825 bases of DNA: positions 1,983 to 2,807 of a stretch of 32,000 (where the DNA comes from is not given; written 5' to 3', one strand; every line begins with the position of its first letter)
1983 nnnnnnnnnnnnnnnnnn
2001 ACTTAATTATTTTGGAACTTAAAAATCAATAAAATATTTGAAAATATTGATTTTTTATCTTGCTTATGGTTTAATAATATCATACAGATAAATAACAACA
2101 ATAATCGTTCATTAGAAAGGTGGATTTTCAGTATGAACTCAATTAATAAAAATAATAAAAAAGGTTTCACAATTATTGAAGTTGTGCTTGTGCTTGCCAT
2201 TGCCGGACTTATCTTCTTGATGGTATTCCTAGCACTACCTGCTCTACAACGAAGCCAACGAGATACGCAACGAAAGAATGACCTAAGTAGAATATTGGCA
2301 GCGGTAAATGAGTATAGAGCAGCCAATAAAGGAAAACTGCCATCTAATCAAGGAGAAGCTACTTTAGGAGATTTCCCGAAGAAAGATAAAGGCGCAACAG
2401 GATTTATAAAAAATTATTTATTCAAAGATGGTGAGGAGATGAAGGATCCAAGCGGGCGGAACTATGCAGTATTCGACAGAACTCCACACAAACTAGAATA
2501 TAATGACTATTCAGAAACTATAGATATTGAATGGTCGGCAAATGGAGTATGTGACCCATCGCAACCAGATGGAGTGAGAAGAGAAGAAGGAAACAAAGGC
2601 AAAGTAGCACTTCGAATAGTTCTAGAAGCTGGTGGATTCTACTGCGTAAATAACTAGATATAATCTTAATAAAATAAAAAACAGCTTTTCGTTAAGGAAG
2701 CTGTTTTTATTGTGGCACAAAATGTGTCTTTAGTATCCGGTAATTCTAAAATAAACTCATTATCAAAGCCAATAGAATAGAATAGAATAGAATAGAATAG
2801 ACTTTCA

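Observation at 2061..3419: Convergent type IV pilin pair bracketed by perfect 192-bp inverted repeats: candidate recombinational pilin switch with no invertase nearby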

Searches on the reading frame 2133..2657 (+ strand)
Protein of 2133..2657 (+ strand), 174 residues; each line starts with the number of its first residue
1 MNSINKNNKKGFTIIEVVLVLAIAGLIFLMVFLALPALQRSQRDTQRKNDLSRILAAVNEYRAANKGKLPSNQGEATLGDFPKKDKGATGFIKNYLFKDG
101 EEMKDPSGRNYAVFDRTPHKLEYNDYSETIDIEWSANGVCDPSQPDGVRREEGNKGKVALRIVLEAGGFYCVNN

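Call 6: search_protein_families(library=pfam, proteins=[window:2133-2657:+], max_evalue=0.01)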
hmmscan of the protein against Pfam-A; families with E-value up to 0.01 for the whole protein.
window:2133-2657:+ (174 aa): 1 family
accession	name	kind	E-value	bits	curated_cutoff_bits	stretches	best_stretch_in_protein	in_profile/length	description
PF07963.17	N_methyl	-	1.2e-06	28.2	21.2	1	6-32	1-27/27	Prokaryotic N-terminal methylation motif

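Call 7: find_encoding_contigs(protein=window:2133-2657:+, flank=6000, max_places=10)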
Protein window:2133-2657:+ (174 aa): 22 contigs read that carry it; 10 places shown.
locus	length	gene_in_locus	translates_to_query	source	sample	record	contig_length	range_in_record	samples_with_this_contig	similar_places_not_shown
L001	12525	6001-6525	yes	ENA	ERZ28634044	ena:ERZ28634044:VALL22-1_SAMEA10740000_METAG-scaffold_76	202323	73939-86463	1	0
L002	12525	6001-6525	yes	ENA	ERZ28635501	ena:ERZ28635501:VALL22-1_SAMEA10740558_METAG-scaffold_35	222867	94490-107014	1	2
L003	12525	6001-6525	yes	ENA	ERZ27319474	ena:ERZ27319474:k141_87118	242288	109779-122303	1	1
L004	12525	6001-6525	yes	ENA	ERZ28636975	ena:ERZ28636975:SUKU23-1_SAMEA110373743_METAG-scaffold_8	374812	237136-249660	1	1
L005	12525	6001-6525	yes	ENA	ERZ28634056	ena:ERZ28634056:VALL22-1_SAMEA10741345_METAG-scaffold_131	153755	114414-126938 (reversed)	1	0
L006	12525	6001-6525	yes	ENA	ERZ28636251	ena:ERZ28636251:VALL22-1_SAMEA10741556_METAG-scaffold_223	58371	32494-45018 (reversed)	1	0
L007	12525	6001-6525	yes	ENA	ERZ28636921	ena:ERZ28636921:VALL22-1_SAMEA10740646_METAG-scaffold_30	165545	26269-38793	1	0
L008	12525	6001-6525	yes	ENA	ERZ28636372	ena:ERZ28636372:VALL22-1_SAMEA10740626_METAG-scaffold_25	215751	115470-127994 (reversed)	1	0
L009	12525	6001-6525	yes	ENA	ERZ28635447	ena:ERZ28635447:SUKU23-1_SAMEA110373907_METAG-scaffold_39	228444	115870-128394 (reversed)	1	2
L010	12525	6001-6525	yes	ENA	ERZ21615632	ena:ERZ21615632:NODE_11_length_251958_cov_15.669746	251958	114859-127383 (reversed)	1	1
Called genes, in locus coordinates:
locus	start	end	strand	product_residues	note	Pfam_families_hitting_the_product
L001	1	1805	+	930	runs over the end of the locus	PF26449:DUF8128, PF01935:DUF87 (weak), PF10412:TrwB_AAD_bind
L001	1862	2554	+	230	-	PF02463:SMC_N (faint), PF00005:ABC_tran, PF13304:AAA_21 (faint)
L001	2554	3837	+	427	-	PF12704:MacB_PCD (weak), PF02687:FtsX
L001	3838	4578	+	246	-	PF00398:RrnaAD, PF13649:Methyltransf_25 (weak)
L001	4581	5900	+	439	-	PF05958:tRNA_U5-meth_tr, PF03602:Cons_hypoth95 (faint)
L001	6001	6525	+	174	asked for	PF07963:N_methyl (weak)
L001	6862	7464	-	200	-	PF07963:N_methyl (weak)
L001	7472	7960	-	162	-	-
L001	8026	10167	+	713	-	PF00580:UvrD-helicase, PF01443:Viral_helicase1 (faint), PF13245:AAA_19, PF13604:AAA_30 (faint), PF13361:UvrD_C, PF13538:UvrD_C_2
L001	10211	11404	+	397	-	PF03990:DUF348, PF07501:G5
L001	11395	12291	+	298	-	PF00398:RrnaAD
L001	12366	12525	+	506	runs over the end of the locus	PF00133:tRNA-synt_1, PF01406:tRNA-synt_1e (weak), PF09334:tRNA-synt_1g, PF00133:tRNA-synt_1, PF19303:Anticodon_3 (weak), PF08264:Anticodon_1 (weak)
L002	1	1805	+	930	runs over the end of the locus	PF26449:DUF8128, PF01935:DUF87 (weak), PF10412:TrwB_AAD_bind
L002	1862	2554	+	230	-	PF02463:SMC_N (faint), PF00005:ABC_tran, PF13304:AAA_21 (faint)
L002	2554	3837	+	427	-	PF12704:MacB_PCD (weak), PF02687:FtsX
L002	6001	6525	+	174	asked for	PF07963:N_methyl (weak)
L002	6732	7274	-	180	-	PF07963:N_methyl (weak)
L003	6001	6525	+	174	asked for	PF07963:N_methyl (weak)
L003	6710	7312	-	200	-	PF07963:N_methyl (weak)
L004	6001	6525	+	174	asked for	PF07963:N_methyl (weak)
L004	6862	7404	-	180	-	PF07963:N_methyl (weak)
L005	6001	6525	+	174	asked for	PF07963:N_methyl (weak)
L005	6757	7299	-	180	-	PF07963:N_methyl (weak)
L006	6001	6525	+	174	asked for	PF07963:N_methyl (weak)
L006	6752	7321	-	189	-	PF07963:N_methyl (weak)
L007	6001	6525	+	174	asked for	PF07963:N_methyl (weak)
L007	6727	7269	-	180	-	PF07963:N_methyl (weak)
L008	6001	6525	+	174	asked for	PF07963:N_methyl (weak)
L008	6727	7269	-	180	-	PF07963:N_methyl (weak)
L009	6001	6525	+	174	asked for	PF07963:N_methyl (weak)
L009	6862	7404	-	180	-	PF07963:N_methyl (weak)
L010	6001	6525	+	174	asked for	PF07963:N_methyl (weak)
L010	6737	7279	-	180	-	PF07963:N_methyl (weak)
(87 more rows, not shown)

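Call 12: list_cluster_members(proteins=[window:2133-2657:+, window:2864-3334:-, window:2864-3433:-])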
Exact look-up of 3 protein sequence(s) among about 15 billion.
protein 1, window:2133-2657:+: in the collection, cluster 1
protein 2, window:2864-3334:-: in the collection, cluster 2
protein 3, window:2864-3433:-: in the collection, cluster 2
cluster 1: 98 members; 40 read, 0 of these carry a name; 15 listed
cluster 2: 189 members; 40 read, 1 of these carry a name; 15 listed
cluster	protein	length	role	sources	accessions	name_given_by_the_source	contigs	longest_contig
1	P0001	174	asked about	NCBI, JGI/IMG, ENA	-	-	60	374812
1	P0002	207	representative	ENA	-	-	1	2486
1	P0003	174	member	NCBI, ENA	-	-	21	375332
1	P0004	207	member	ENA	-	-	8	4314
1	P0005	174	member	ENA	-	-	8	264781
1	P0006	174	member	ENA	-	-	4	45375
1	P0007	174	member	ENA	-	-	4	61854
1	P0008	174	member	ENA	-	-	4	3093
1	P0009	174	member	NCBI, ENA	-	-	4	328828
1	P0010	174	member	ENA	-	-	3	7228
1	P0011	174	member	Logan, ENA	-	-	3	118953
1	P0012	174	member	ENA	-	-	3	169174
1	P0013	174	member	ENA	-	-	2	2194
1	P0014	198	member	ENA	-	-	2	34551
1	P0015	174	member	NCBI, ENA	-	-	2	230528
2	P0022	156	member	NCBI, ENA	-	-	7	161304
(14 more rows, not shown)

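Call 14: find_encoding_contigs(protein=P0014, flank=6000, max_places=6)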
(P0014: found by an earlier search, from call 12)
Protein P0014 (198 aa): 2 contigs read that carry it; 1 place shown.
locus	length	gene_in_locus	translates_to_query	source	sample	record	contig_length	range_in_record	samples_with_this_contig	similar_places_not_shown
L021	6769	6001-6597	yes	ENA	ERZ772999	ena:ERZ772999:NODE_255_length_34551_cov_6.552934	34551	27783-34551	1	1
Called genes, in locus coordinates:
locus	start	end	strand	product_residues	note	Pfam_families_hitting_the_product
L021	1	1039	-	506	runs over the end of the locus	PF00133:tRNA-synt_1, PF01406:tRNA-synt_1e (weak), PF09334:tRNA-synt_1g, PF00133:tRNA-synt_1, PF19303:Anticodon_3 (weak), PF08264:Anticodon_1 (weak)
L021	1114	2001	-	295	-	PF00398:RrnaAD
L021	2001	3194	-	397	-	PF03990:DUF348, PF07501:G5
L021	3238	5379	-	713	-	PF00580:UvrD-helicase, PF01443:Viral_helicase1 (faint), PF13086:AAA_11 (weak), PF13245:AAA_19, PF13604:AAA_30 (faint), PF13361:UvrD_C, PF13538:UvrD_C_2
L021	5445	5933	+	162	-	-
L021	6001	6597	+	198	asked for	PF07963:N_methyl (weak)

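Call 15: find_encoding_contigs(protein=P0004, flank=6000, max_places=10)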
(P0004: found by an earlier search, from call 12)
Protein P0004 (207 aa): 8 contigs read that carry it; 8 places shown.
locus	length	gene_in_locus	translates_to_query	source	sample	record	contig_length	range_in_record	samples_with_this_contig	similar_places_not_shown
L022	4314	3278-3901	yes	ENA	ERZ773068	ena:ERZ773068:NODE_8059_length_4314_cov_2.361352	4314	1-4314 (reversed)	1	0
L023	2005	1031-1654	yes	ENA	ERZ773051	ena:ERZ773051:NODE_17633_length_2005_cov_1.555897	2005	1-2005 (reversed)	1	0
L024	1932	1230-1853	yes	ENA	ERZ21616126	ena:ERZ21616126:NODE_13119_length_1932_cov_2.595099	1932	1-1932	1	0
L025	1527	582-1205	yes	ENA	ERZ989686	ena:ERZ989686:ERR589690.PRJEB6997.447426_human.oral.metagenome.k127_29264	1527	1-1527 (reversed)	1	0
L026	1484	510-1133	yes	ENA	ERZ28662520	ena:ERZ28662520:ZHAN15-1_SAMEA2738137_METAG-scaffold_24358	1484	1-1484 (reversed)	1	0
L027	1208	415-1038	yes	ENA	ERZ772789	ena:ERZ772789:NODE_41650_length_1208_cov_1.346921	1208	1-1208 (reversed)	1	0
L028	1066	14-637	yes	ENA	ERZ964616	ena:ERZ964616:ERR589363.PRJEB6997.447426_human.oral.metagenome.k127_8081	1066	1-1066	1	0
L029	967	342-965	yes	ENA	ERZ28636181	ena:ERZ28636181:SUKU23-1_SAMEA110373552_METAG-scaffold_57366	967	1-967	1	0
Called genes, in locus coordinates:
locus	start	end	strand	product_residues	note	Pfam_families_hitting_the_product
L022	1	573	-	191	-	?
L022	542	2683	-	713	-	PF00580:UvrD-helicase, PF01443:Viral_helicase1 (faint), PF13086:AAA_11 (weak), PF13245:AAA_19, PF13604:AAA_30 (faint), PF13361:UvrD_C, PF13538:UvrD_C_2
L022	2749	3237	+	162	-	-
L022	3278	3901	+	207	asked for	PF07963:N_methyl (weak)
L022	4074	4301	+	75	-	PF09851:SHOCT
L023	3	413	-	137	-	?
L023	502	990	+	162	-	-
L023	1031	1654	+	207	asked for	PF07963:N_methyl (weak)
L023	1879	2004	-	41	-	?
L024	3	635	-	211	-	?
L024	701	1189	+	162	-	-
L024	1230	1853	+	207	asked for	PF07963:N_methyl (weak)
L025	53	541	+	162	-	-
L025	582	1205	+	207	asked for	PF07963:N_methyl (weak)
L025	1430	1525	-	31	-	?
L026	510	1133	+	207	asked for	PF07963:N_methyl (weak)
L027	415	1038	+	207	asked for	PF07963:N_methyl (weak)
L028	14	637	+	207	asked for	PF07963:N_methyl (weak)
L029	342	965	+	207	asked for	PF07963:N_methyl (weak)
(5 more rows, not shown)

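Call 16: find_encoding_contigs(protein=P0022, flank=6000, max_places=10)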
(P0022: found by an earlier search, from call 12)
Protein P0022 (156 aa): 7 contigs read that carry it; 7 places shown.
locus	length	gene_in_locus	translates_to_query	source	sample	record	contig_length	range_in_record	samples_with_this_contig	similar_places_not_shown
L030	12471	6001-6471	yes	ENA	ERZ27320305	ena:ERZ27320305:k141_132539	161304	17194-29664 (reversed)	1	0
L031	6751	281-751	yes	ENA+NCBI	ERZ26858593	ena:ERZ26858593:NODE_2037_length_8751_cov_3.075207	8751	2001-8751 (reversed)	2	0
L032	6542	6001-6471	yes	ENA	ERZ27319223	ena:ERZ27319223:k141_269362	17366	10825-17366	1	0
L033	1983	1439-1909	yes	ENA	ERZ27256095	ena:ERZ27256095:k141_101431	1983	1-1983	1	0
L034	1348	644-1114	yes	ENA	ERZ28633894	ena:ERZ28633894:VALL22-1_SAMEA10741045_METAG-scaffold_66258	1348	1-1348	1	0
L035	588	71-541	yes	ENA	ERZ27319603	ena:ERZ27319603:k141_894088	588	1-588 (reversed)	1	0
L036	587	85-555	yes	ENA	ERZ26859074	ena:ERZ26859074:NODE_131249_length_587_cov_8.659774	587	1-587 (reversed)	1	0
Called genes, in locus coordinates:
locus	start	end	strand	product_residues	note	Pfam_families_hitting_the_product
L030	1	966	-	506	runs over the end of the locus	PF00133:tRNA-synt_1, PF01406:tRNA-synt_1e (weak), PF09334:tRNA-synt_1g, PF00133:tRNA-synt_1, PF19303:Anticodon_3 (weak), PF08264:Anticodon_1 (weak)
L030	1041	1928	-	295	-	PF00398:RrnaAD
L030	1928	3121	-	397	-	PF03990:DUF348, PF07501:G5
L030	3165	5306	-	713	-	PF00580:UvrD-helicase, PF01443:Viral_helicase1 (faint), PF13086:AAA_11 (faint), PF13245:AAA_19, PF13604:AAA_30 (faint), PF13361:UvrD_C, PF13538:UvrD_C_2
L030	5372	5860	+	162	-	-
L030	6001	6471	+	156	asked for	PF07963:N_methyl (weak)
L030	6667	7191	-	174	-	PF07963:N_methyl (weak)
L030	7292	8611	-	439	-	PF05958:tRNA_U5-meth_tr, PF03602:Cons_hypoth95 (faint)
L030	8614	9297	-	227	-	PF00398:RrnaAD, PF03602:Cons_hypoth95 (weak), PF13847:Methyltransf_31 (faint), PF13649:Methyltransf_25 (weak)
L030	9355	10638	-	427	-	PF12704:MacB_PCD (weak), PF02687:FtsX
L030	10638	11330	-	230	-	PF02463:SMC_N (faint), PF00005:ABC_tran, PF13304:AAA_21 (faint)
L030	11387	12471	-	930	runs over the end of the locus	PF26449:DUF8128, PF01935:DUF87 (weak), PF10412:TrwB_AAD_bind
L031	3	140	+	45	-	?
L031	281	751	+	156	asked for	PF07963:N_methyl (weak)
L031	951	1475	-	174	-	PF07963:N_methyl (weak)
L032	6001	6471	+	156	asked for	PF07963:N_methyl (weak)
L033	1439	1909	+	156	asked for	PF07963:N_methyl (weak)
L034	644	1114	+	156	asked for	PF07963:N_methyl (weak)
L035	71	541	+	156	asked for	PF07963:N_methyl (weak)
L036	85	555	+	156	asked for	PF07963:N_methyl (weak)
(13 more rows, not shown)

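Call 20: find_encoding_contigs(protein=P0006, flank=6000, max_places=10)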
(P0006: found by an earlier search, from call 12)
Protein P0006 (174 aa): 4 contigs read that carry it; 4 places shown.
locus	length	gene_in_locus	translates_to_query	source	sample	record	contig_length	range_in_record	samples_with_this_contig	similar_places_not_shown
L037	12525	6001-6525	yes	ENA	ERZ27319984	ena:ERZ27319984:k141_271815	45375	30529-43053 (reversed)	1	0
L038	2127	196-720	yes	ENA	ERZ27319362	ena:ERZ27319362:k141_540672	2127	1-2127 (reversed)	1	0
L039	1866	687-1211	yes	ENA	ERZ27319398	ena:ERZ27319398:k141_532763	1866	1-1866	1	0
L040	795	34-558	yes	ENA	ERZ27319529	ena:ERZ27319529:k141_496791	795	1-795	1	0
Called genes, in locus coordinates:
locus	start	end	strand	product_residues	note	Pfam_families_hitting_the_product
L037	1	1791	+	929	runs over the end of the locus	PF26449:DUF8128, PF01935:DUF87 (weak), PF10412:TrwB_AAD_bind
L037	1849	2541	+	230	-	PF02463:SMC_N (faint), PF00005:ABC_tran, PF13304:AAA_21 (faint)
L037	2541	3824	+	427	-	PF12704:MacB_PCD (weak), PF02687:FtsX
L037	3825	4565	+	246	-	PF00398:RrnaAD, PF13649:Methyltransf_25 (weak)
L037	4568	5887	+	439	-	PF05958:tRNA_U5-meth_tr, PF03602:Cons_hypoth95 (faint)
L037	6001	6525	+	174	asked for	PF07963:N_methyl (weak)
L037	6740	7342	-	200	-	PF07963:N_methyl (weak)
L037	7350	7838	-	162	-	-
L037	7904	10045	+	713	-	PF00580:UvrD-helicase, PF01443:Viral_helicase1 (faint), PF13086:AAA_11 (weak), PF13245:AAA_19, PF13604:AAA_30 (faint), PF13361:UvrD_C, PF13538:UvrD_C_2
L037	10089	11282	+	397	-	PF03990:DUF348, PF07501:G5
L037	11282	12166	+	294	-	PF00398:RrnaAD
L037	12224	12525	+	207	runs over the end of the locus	-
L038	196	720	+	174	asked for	PF07963:N_methyl (weak)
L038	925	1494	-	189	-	PF07963:N_methyl (weak)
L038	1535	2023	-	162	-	-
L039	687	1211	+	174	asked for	PF07963:N_methyl (weak)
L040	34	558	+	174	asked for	PF07963:N_methyl (weak)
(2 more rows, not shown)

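Call 34: search_solved_structures(query=window:2133-2657:+, max_evalue=1)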
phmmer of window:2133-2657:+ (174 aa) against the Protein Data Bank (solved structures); distinct sequences matched with E-value up to 1: 8.
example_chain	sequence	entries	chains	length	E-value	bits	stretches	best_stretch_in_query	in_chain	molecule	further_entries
8pfb_G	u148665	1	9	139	2.3e-05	27.4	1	12-139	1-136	Type IV pilin PilE1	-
9egp_A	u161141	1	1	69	0.0012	21.9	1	7-61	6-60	Geopilin domain 1 protein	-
7tgg_A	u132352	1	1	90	0.0089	19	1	7-59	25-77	Geopilin domain 1 protein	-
2hi2_A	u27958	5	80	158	0.016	18.2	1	12-100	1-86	Fimbrial protein | PilA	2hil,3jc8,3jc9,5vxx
1ay2_A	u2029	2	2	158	0.021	17.8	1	12-100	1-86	TYPE 4 PILIN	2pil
9laa_A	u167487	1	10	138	0.2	14.6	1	3-39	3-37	Type IV pilin protein PilA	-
5wda_A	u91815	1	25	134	0.21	14.5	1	12-111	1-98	General secretion pathway protein G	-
1v5u_A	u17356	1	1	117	0.97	12.4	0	92-146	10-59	SET binding factor 1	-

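Call 52: search_protein_families(library=ncbifam, proteins=[window:2133-2657:+], max_evalue=0.01)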
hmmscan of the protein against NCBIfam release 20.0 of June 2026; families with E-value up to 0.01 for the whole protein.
window:2133-2657:+ (174 aa): 9 families
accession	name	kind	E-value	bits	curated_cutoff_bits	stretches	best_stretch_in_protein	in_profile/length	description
TIGR01710.1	typeII_sec_gspG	equivalog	2.6e-09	37.2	88.85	1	10-129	1-116/134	type II secretion system major pseudopilin GspG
TIGR01708.2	typeII_sec_gspH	equivalog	2.9e-07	30.6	80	1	10-60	2-52/169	type II secretion system minor pseudopilin GspH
NF007848.0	PRK10557.1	equivalog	7e-07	28.7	120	1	5-55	6-56/192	prepilin peptidase-dependent protein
NF041013.1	T4P_ComGE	equivalog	7.1e-06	26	49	1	7-60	1-51/83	competence type IV pilus minor pilin ComGE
TIGR02532.1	IV_pilin_GFxxxE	domain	5.8e-05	22.8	16.3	1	9-31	1-23/24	prepilin-type N-terminal cleavage/methylation domain-containing protein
NF040982.1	ComGD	equivalog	6e-05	23.5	70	1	9-56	1-48/139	competence type IV pilus minor pilin ComGD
NF040999.1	pilin_ComGC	equivalog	0.0021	18.2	75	1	9-49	1-38/84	competence type IV pilus major pilin ComGC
NF041002.1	pilin_ComGF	equivalog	0.0035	17.6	80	1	9-51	1-43/139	competence type IV pilus minor pilin ComGF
NF007862.0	PRK10574.1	equivalog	0.0037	17.4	138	1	7-64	2-52/145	prepilin peptidase-dependent pilin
